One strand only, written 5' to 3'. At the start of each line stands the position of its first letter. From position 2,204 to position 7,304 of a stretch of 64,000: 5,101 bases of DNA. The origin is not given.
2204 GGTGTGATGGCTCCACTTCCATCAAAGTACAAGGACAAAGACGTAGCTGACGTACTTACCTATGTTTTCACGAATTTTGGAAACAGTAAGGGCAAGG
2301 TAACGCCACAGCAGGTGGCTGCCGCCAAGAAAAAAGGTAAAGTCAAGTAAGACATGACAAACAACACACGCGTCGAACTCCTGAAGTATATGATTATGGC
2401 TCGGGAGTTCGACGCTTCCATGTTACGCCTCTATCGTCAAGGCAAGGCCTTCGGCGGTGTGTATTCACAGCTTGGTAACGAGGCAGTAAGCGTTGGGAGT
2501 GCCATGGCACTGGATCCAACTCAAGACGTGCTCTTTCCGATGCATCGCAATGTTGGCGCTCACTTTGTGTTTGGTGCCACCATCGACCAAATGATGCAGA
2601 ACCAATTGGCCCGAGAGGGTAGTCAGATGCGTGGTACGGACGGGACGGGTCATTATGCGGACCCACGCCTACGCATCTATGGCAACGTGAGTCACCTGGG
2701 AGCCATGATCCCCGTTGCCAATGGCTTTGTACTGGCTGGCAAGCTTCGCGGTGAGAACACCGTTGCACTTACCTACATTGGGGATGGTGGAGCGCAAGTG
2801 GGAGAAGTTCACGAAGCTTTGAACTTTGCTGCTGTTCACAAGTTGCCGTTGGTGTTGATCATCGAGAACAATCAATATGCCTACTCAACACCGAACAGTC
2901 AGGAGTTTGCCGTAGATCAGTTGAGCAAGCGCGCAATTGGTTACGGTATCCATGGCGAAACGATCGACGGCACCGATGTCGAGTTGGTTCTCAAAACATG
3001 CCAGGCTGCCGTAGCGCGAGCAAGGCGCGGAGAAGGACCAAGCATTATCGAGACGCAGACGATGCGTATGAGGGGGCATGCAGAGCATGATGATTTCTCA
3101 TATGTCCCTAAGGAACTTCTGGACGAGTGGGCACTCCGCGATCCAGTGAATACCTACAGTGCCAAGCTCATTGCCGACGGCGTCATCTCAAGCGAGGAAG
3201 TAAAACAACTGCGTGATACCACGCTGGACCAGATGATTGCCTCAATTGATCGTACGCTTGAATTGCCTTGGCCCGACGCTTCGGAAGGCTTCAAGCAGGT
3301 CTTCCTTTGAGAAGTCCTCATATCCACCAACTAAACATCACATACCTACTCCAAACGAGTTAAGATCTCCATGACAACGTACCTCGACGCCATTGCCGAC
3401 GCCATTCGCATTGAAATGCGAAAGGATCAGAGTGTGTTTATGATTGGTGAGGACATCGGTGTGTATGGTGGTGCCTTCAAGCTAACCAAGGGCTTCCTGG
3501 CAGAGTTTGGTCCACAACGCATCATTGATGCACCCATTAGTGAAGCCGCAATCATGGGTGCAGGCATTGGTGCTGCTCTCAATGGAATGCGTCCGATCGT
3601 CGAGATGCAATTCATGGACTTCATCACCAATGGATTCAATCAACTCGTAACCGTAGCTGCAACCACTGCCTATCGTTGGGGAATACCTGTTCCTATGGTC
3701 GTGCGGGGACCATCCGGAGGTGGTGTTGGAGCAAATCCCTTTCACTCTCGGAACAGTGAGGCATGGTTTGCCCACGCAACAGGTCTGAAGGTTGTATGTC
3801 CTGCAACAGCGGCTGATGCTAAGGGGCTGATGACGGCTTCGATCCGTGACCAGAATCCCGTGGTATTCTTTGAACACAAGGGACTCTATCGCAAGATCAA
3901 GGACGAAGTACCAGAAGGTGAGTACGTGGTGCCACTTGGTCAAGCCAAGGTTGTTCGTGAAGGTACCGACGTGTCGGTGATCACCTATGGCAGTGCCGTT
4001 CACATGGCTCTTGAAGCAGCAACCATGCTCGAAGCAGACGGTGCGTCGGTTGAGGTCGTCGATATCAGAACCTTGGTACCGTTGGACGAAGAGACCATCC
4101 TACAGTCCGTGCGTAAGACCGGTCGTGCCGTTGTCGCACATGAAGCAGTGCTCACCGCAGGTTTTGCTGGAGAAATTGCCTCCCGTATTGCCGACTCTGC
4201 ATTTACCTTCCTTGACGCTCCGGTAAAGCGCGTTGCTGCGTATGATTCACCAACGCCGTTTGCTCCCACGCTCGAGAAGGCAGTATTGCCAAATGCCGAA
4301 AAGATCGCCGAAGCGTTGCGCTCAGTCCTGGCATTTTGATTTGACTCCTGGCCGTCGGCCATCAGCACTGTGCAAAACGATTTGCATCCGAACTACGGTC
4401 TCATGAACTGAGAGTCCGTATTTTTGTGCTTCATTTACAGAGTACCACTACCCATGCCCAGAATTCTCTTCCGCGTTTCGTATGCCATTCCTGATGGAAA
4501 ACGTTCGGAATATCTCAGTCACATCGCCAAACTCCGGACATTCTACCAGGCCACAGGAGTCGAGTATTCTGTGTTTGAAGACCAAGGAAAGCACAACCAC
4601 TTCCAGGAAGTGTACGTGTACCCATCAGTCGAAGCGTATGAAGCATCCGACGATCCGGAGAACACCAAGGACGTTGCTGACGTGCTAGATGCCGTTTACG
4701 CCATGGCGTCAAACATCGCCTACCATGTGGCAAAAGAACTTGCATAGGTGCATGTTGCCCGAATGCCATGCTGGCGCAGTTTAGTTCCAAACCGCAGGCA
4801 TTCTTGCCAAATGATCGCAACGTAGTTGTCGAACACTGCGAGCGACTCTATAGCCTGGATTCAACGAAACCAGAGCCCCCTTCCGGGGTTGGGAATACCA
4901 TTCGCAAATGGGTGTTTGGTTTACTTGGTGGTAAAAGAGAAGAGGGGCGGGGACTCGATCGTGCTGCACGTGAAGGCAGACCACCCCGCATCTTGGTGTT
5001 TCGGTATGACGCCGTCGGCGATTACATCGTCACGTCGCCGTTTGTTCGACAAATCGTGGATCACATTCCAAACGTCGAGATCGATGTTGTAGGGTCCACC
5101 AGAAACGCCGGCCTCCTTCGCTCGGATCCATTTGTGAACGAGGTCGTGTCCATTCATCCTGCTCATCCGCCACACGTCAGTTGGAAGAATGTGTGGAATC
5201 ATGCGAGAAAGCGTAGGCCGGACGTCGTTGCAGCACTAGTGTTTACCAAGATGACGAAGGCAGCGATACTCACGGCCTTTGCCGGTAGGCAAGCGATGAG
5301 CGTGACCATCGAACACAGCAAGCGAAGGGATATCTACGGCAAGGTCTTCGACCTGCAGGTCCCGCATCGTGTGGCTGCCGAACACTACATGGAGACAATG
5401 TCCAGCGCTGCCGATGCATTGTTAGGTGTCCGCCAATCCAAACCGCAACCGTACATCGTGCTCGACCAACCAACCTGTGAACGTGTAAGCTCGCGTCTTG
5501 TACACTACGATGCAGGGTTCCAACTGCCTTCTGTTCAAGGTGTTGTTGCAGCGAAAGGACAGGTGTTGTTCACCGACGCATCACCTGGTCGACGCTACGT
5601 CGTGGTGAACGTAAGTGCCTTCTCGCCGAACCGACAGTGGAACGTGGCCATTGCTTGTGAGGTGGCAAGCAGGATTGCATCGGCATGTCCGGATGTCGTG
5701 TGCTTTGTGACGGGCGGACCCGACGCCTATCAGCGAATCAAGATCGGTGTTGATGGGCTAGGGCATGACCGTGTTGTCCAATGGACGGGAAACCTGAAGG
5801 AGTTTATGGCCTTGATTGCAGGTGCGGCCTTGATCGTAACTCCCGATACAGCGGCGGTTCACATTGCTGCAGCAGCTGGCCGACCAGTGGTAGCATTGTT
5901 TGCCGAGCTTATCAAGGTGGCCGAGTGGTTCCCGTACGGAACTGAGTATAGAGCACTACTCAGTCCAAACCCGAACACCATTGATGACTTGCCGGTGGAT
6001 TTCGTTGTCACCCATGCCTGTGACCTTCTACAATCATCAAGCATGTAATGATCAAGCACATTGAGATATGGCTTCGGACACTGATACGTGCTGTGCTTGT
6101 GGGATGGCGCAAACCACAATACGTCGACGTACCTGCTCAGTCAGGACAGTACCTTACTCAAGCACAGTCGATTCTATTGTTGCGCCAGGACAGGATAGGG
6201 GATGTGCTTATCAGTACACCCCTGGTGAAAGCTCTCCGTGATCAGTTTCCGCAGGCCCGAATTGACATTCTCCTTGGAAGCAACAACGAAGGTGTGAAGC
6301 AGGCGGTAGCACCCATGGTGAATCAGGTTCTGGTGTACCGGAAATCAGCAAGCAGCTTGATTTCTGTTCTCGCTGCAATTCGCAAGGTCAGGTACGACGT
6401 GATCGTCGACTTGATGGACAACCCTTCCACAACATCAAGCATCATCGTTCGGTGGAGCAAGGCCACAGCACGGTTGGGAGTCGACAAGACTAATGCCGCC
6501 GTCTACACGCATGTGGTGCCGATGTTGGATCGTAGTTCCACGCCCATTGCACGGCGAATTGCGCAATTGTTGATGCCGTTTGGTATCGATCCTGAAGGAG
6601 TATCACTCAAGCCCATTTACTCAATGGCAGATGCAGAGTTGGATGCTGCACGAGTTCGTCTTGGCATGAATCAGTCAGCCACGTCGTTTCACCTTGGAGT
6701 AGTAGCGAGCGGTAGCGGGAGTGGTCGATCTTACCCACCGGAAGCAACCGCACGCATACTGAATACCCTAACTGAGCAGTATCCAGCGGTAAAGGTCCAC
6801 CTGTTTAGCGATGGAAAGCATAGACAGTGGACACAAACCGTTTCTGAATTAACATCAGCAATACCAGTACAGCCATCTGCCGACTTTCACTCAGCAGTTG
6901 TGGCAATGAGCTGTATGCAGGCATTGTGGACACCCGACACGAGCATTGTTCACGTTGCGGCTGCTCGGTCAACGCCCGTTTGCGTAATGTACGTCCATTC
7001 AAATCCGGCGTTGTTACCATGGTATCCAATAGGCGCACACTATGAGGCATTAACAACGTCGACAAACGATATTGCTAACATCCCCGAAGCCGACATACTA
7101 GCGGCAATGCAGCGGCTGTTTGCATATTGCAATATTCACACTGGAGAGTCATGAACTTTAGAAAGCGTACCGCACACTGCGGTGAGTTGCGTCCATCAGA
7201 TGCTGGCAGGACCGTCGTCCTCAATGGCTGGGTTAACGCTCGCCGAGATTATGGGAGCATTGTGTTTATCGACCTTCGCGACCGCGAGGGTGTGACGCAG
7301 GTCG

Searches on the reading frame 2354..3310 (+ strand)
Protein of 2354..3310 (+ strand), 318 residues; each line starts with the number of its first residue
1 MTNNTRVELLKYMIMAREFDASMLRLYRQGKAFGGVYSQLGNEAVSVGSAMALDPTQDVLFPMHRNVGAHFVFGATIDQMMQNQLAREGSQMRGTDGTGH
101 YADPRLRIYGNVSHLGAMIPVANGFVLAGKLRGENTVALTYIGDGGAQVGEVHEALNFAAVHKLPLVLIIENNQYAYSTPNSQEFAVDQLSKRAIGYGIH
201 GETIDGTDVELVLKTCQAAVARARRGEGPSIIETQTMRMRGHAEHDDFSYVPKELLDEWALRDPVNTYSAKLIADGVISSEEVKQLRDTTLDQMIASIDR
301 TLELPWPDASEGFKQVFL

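Call 75: search_protein_families(library=pfam, proteins=[window:2354-3310:+], max_evalue=0.00001)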
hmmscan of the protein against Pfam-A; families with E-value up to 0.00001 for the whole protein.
window:2354-3310:+ (318 aa): 3 families
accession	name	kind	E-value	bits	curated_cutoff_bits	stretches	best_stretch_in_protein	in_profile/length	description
PF00676.26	E1_dh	-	8.8e-70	235.5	22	1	12-293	3-283/300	Dehydrogenase E1 component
PF13292.11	DXP_synthase_N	-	3.6e-08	33.4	21.2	1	111-179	109-177/274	1-deoxy-D-xylulose-5-phosphate synthase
PF02775.26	TPP_enzyme_C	-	7.5e-07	29.5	21.9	1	105-233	20-150/151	Thiamine pyrophosphate enzyme, C-terminal TPP binding domain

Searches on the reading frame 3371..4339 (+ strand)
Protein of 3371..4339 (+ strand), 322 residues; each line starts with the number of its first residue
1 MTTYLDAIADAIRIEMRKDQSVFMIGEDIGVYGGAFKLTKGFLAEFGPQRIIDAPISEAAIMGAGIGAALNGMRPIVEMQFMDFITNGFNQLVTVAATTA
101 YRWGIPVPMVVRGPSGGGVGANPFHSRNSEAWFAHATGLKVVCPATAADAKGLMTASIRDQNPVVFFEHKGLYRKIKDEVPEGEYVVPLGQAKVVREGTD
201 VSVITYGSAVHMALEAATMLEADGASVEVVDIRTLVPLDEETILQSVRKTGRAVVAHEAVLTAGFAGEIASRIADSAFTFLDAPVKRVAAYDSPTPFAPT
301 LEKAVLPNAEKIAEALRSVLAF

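Call 75: search_protein_families(library=pfam, proteins=[window:3371-4339:+], max_evalue=0.00001)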
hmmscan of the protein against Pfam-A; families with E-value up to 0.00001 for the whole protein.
window:3371-4339:+ (322 aa): 2 families
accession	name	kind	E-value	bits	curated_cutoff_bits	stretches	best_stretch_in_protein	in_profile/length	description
PF02780.25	Transketolase_C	-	1.5e-40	138.4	25.9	1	190-312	1-124/124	Transketolase, C-terminal domain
PF02779.29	Transket_pyr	-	4.2e-39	134.4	27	1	3-174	4-173/174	Transketolase, pyrimidine binding domain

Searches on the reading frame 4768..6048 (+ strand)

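Call 75: search_protein_families(library=pfam, proteins=[window:4768-6048:+], max_evalue=0.00001)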
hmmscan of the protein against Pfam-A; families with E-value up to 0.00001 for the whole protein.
window:4768-6048:+ (426 aa): 1 family
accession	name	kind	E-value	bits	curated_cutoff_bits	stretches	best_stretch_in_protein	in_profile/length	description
PF01075.23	Glyco_transf_9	-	2.5e-15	56.9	22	1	156-402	16-232/247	Glycosyltransferase family 9 (heptosyltransferase)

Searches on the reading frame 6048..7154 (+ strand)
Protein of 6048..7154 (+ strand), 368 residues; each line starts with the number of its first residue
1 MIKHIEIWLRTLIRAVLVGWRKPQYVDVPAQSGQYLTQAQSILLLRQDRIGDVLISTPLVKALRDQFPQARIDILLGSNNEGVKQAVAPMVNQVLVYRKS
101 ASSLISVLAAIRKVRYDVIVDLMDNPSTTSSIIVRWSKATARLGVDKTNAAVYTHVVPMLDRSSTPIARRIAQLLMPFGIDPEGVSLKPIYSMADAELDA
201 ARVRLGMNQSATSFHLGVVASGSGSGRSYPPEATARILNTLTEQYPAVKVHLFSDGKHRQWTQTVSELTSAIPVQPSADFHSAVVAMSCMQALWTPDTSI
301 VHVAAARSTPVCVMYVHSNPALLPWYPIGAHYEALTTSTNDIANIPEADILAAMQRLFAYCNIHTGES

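Call 75: search_protein_families(library=pfam, proteins=[window:6048-7154:+], max_evalue=0.00001)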
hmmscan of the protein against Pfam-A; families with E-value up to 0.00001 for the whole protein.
window:6048-7154:+ (368 aa): 1 family
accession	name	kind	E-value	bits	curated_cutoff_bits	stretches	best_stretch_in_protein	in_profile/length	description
PF01075.23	Glyco_transf_9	-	3.1e-12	46.8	22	1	109-339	6-231/247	Glycosyltransferase family 9 (heptosyltransferase)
